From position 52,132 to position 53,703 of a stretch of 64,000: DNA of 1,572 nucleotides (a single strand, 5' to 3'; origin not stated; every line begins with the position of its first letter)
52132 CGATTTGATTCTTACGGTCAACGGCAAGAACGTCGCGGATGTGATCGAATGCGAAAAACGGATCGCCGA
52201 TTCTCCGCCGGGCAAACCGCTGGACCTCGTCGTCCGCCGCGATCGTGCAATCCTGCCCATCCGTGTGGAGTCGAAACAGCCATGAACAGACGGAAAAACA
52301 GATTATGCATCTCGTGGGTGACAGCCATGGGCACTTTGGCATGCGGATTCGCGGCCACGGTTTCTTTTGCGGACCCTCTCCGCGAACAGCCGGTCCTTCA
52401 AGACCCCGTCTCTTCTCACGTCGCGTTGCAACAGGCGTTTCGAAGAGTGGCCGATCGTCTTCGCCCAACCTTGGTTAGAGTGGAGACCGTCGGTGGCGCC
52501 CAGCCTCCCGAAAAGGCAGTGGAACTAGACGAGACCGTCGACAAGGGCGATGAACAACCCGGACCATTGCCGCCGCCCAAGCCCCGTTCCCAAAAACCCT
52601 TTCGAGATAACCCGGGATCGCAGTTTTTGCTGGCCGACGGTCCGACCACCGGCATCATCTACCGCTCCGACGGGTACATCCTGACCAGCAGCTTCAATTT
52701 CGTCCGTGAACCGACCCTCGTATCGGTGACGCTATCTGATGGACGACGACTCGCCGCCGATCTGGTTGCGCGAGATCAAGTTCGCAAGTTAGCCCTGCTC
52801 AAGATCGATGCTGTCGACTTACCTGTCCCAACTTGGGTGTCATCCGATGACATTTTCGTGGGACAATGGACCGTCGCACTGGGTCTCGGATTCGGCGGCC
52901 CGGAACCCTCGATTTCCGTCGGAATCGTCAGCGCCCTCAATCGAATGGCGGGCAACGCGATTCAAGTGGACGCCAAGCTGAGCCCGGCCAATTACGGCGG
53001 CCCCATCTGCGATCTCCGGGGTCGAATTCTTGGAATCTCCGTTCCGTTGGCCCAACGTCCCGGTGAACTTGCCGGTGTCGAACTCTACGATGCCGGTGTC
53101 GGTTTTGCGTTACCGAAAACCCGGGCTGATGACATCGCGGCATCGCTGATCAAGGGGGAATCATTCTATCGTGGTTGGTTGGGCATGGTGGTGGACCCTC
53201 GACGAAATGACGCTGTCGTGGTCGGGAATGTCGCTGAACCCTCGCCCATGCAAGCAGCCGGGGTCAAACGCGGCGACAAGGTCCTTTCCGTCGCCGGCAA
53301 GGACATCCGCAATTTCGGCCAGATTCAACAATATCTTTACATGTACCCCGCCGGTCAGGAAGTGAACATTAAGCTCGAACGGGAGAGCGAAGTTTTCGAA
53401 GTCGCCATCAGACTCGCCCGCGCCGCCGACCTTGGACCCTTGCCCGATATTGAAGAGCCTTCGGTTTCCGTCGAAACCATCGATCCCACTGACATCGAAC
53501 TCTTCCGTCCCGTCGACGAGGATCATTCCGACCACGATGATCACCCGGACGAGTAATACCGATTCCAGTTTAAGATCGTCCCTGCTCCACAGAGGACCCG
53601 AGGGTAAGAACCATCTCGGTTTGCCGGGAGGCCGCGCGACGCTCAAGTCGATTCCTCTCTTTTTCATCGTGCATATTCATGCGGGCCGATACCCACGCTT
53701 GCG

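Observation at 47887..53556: Four-gene ATGA-coupled operon: NPCBM-domain protein + one active HtrA-like protease + two paralogs with the entire catalytic triad replaced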

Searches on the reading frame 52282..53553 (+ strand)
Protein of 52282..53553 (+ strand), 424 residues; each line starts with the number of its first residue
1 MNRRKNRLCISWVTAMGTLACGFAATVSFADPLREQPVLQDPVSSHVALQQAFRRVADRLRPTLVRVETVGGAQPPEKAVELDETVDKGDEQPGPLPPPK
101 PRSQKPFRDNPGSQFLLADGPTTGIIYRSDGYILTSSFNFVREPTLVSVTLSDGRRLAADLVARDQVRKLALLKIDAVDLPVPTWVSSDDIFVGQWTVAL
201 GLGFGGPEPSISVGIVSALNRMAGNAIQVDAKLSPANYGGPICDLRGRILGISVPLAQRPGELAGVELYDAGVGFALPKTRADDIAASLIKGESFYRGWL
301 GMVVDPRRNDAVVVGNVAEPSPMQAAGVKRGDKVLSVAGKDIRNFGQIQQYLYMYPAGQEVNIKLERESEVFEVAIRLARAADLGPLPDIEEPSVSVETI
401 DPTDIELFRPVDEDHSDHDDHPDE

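Call 8: search_protein_families(library=pfam, proteins=[window:52282-53553:+], max_evalue=0.01)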
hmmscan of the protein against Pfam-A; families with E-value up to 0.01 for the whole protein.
window:52282-53553:+ (424 aa): 5 families
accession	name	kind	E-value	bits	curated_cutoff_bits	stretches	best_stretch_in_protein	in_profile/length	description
PF13365.12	Trypsin_2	-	4.7e-21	76.5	27.6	1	123-252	2-144/144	Trypsin-like peptidase domain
PF13180.12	PDZ_2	-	1.5e-10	41.6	27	1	300-377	3-79/80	PDZ domain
PF17820.7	PDZ_6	-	1e-07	32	27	1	314-367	2-54/54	PDZ domain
PF00595.29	PDZ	-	8.3e-07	29.7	23.2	1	297-365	9-80/81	PDZ domain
PF14685.13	PDZ_Tricorn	-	0.00078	19.8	25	1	318-369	28-80/88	Tricorn protease PDZ domain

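Call 12: search_solved_structures(query=window:52282-53553:+, show_alignments=2, max_evalue=0.001)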
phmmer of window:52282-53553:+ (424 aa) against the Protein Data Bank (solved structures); distinct sequences matched with E-value up to 0.001: 110 (the best 60 are shown).
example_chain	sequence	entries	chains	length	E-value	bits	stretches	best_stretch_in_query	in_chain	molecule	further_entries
6z05_A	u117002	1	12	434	8.3e-30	107.5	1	122-376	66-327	DegQ family serine endoprotease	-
4yo1_A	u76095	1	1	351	2.3e-29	106.1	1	123-372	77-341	DegQ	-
4ynn_A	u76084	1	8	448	1.1e-28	103.9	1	123-373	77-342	Protease DO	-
3pv4_A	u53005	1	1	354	3.7e-28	102.1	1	91-371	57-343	DegQ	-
3pv2_A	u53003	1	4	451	1.5e-27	100.1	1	91-372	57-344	DegQ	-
3pv3_A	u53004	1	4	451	1.6e-27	100.1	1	91-372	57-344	DegQ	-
3mh5_A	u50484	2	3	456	1.6e-27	100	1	118-380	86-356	Protease do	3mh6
3mh4_A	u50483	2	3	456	1.7e-27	99.9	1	118-380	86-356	Protease do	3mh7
3otp_A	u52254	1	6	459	1.8e-27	99.8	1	121-381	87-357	Protease do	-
2zle_A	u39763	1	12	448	2.1e-27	99.6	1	118-381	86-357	Protease do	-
6jjk_A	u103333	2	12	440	2.1e-27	99.6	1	121-380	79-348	Periplasmic serine endoprotease DegP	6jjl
6jjo_A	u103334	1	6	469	2.2e-27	99.6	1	118-381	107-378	Periplasmic serine endoprotease DegP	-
1ky9_A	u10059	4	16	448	2.2e-27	99.5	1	118-381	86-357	PROTEASE DO | Periplasmic serine endoprotease DegP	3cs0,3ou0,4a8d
7xs0_A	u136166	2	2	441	2.8e-27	99.2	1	123-379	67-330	Periplasmic serine endoprotease DegP-like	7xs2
5y2d_A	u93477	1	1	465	3.4e-27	98.9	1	123-379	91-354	Periplasmic serine endoprotease DegP-like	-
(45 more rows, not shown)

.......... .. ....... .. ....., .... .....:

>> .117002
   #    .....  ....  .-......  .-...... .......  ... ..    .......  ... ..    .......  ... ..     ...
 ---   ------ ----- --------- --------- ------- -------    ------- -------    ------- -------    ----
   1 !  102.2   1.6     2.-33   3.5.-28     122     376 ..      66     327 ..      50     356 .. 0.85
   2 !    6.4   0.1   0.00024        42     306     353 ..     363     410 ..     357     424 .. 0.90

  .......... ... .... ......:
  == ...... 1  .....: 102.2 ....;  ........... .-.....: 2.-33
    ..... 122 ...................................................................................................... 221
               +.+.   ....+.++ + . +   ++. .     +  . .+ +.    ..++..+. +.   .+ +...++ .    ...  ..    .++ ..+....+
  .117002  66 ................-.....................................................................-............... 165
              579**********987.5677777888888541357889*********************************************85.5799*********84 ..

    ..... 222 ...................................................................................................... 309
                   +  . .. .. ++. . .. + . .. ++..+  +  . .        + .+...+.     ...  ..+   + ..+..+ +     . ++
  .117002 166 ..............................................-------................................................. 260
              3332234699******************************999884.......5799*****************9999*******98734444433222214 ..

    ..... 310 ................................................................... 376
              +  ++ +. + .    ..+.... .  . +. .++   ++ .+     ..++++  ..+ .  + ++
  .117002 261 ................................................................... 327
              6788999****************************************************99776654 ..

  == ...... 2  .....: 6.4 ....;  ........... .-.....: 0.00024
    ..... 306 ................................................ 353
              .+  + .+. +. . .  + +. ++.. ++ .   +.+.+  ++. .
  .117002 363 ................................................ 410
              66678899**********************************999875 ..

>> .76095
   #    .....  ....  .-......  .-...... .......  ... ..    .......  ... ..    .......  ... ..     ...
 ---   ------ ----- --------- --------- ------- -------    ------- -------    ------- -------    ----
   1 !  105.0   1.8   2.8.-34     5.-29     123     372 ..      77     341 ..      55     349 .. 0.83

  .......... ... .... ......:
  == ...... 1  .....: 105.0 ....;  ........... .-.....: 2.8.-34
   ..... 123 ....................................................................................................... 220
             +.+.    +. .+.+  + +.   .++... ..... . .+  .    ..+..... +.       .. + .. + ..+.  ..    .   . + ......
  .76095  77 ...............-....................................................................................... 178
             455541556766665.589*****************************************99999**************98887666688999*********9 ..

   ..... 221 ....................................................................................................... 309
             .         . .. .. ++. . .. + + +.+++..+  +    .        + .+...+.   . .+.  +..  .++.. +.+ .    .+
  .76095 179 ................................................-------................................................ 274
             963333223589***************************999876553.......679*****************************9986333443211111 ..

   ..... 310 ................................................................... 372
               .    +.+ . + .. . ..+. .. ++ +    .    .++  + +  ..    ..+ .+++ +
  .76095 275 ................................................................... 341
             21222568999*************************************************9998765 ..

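Call 13: search_protein_families(library=ncbifam, proteins=[window:52282-53553:+], max_evalue=0.01)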
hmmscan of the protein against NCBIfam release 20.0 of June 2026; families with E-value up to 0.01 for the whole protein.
window:52282-53553:+ (424 aa): 18 families
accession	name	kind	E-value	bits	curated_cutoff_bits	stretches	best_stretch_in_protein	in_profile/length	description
TIGR02037.1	degP_htrA_DO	subfamily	1.2e-48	166.1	416.2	1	52-382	2-331/434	Do family serine endopeptidase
NF041521.1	HhoA_HhoB_HtrA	equivalog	9.7e-38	130.3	450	2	118-302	55-236/335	HhoA/HhoB/HtrA family serine endopeptidase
NF047968.1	SerProtHtrA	equivalog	3.8e-34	118.6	470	1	119-377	86-356/357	serine protease HtrA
NF007526.1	PRK10139.1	equivalog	2e-27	96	756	1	123-383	94-364/456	serine endoprotease DegQ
NF008189.1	PRK10942.1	equivalog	1.9e-25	89.3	720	1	125-381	119-384/477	serine endoprotease DegP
TIGR02038.1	protease_degS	equivalog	6.9e-24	84.6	422.95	1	122-375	80-343/351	outer membrane-stress sensor serine endopeptidase DegS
NF040960.1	MamE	equivalog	2.9e-23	82.3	800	2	36-282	56-286/659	magnetosome formation protease MamE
NF008147.1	PRK10898.1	equivalog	3e-21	75.9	408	1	123-376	81-345/352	outer membrane-stress sensor serine endopeptidase DegS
NF050055.1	SerProtHtrAMycob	equivalog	6.2e-20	71.6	800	1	123-370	230-490/502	serine protease HtrA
NF053637.1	SerProtHtrAspr2045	equivalog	5.8e-17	61.7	650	1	123-302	106-295/394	serine protease HtrA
NF041199.1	trx7_PDZ_seleno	equivalog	1.1e-08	34.5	300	1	300-379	195-273/390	Trx7/PDZ domain-containing (seleno)protein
TIGR00054.1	TIGR00054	equivalog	2.8e-06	26.5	147.55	1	311-380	203-271/421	RIP metalloprotease RseP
TIGR02860.1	spore_IV_B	equivalog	0.00016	20.8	305.25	1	321-377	124-179/402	SpoIVB peptidase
NF045589.1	Cterm_S41_CtpB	exception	0.00021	20.1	633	1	302-377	123-199/416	carboxyl-terminal processing protease CtpB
NF050173.1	tryp_MXAN_2756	equivalog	0.00027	20.8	200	1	122-256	51-176/199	MXAN_2756 family trypsin-like serine endoprotease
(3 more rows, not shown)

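Call 80: search_protein_representatives(protein=window:52282-53553:+)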
Query: 424 residues. Proteins with E-value up to 0.001 (for the whole library): 52413; up to 1e-10: 20306; up to 1e-30: 685. The best 150 are listed.
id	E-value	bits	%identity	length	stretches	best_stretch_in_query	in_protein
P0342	7.1e-125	433.9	51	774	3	48-392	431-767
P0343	7.3e-118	410.8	59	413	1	47-394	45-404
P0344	5.6e-115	401.3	51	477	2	47-390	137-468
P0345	3.0e-108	379.2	54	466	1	34-388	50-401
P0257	3.0e-103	362.7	36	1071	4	52-382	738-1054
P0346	9.5e-87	308.3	48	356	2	114-384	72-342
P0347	1.5e-79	284.6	43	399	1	23-390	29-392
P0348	2.3e-78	280.7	44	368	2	112-402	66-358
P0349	1.0e-76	275.3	48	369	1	110-393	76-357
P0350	2.7e-75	270.6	49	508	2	106-368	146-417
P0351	1.9e-72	261.3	43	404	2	111-414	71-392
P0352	2.5e-71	257.5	45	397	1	52-402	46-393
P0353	1.6e-70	254.9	47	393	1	112-393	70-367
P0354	5.6e-68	246.5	57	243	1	19-252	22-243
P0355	6.8e-68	246.2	46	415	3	113-326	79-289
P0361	3.6e-64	234.0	40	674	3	115-386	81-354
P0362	4.3e-64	233.7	41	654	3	114-379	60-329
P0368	9.3e-63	229.3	39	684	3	115-382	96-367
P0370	3.5e-62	227.4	43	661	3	118-369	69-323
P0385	9.1e-61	222.7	38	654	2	114-381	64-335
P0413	3.5e-58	214.2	44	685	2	114-382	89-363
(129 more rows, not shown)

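Call 82: list_cluster_members(proteins=[P0361, P0362, P0368, P0370, P0342, P0257, P0262, P0327, P0385, P0413])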
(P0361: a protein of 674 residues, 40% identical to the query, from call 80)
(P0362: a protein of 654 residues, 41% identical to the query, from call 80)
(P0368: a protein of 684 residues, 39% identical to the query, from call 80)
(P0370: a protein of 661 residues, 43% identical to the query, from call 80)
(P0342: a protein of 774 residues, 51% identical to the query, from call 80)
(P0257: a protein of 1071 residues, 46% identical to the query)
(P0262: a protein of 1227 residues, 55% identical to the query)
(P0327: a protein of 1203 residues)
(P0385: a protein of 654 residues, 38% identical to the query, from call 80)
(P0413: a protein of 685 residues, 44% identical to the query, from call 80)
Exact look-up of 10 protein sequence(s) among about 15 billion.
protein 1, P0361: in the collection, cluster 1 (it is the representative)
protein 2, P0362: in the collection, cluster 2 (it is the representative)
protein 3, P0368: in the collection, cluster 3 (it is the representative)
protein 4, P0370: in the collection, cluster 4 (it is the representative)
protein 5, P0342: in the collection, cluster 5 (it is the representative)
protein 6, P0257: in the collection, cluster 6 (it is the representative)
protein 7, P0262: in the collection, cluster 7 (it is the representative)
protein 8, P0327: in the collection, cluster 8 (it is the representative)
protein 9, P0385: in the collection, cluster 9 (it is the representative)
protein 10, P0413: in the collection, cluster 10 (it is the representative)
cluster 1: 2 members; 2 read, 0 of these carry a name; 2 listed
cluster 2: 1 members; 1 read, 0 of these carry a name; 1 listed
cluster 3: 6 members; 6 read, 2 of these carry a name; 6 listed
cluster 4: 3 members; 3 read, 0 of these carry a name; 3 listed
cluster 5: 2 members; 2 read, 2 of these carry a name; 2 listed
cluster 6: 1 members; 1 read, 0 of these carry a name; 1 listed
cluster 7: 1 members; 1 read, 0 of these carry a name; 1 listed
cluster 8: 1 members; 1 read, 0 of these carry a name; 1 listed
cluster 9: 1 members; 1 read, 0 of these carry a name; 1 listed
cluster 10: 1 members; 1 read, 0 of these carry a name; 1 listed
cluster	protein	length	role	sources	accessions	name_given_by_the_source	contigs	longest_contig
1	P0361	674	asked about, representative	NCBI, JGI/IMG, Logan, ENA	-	-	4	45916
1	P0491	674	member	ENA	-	-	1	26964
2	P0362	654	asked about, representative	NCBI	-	-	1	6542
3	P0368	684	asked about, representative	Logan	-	-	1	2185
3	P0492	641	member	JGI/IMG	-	serine protease Do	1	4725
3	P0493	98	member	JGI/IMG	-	acyl-ACP thioesterase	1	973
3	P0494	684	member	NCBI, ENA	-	-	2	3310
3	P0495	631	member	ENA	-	-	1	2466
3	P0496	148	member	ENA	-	-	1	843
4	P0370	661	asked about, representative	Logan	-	-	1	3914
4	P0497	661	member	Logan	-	-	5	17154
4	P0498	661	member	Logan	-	-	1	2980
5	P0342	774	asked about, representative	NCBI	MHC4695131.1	MAG: S1C family serine protease [Planctomycetota bacterium]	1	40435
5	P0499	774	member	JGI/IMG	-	S1-C subfamily serine protease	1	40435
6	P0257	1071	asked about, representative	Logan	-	-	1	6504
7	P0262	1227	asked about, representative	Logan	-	-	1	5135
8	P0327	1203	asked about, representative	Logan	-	-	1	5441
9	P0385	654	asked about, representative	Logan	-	-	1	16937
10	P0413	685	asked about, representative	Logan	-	-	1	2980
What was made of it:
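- Tried and rejected: Taxonomy of the long-form Pr3 family could not be obtained (call 82).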

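Call 83: search_protein_families(library=pfam, proteins=[P0361, P0368, P0342, P0413], max_evalue=0.001)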
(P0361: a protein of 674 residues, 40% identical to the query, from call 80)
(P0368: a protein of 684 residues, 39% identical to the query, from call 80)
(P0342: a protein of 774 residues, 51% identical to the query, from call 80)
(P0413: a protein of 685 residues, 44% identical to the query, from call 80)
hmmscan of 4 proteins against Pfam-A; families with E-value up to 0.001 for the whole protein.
P0361 (674 aa): 5 families
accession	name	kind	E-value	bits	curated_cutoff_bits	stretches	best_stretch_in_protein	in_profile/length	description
PF13180.12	PDZ_2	-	4.4e-28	97.8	27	2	370-439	12-78/80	PDZ domain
PF17820.7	PDZ_6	-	2e-24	85.5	27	2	377-430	2-54/54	PDZ domain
PF13365.12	Trypsin_2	-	3.6e-21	76.9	27.6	1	89-219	2-144/144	Trypsin-like peptidase domain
PF00595.29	PDZ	-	3.6e-15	56.5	23.2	2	360-427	12-79/81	PDZ domain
PF14685.13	PDZ_Tricorn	-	1.1e-08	35.3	25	0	290-345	30-86/88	Tricorn protease PDZ domain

P0368 (684 aa): 4 families
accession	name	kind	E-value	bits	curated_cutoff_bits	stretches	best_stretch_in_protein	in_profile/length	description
PF13180.12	PDZ_2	-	3e-29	101.5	27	2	283-363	3-80/80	PDZ domain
PF13365.12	Trypsin_2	-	2.6e-18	67.6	27.6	1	104-234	2-144/144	Trypsin-like peptidase domain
PF00595.29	PDZ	-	6.3e-18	65.4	23.2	2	280-349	9-79/81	PDZ domain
PF17820.7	PDZ_6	-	9.4e-15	54.5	27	2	305-331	8-33/54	PDZ domain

P0342 (774 aa): 4 families
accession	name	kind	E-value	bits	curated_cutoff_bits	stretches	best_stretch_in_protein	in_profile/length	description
PF13365.12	Trypsin_2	-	7.5e-42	143.9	27.6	2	494-627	2-144/144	Trypsin-like peptidase domain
PF13180.12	PDZ_2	-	7.9e-19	68.2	27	2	675-753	3-80/80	PDZ domain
PF17820.7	PDZ_6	-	4.5e-15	55.6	27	1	307-360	2-54/54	PDZ domain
PF00595.29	PDZ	-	1.6e-12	48.1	23.2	1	305-358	27-80/81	PDZ domain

P0413 (685 aa): 4 families
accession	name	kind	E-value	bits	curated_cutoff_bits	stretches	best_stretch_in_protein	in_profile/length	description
PF13180.12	PDZ_2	-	1.6e-26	92.8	27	2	279-361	1-80/80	PDZ domain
PF13365.12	Trypsin_2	-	1.3e-20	75.1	27.6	1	98-232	2-144/144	Trypsin-like peptidase domain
PF17820.7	PDZ_6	-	4.1e-16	58.9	27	2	297-335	2-40/54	PDZ domain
PF00595.29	PDZ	-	6.7e-11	42.8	23.2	1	281-335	12-67/81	PDZ domain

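Call 94: find_related_loci(query=P0361, collection=metagenome_contigs, flank=8000)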
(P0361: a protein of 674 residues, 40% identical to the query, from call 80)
Query P0361 (674 aa) in metagenome_contigs; peptide patterns used: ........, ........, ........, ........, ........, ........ (x = any residue, [..] = any of these).
600 stretches matched a pattern (row limit reached: there are more); 557 encode a relative of the query (tblastn E <= 1e-3); the best 80 are kept; 80 distinct loci.
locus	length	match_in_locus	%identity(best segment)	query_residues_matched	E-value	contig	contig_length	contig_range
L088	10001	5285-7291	50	19-674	0e+0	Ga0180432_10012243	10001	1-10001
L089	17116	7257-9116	53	51-674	0e+0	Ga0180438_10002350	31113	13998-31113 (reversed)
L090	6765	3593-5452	51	51-674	0e+0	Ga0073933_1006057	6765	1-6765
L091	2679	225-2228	52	6-674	0e+0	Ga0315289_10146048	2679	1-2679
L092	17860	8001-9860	51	51-674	0e+0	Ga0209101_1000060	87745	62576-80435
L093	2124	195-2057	52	51-674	0e+0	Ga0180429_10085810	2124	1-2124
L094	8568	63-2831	51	42-674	0e+0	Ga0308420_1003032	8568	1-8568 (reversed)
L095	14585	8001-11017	52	51-674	0e+0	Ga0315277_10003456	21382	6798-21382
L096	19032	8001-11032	50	38-674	0e+0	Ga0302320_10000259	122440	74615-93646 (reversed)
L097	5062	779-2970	51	51-674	0e+0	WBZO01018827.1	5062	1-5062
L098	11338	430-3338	50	51-674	0e+0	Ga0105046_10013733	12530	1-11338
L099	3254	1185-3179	50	31-674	0e+0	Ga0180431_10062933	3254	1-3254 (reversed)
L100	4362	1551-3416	51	50-674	0e+0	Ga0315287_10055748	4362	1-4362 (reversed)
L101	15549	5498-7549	48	15-674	0e+0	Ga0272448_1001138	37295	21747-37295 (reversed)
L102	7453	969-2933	50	30-674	0e+0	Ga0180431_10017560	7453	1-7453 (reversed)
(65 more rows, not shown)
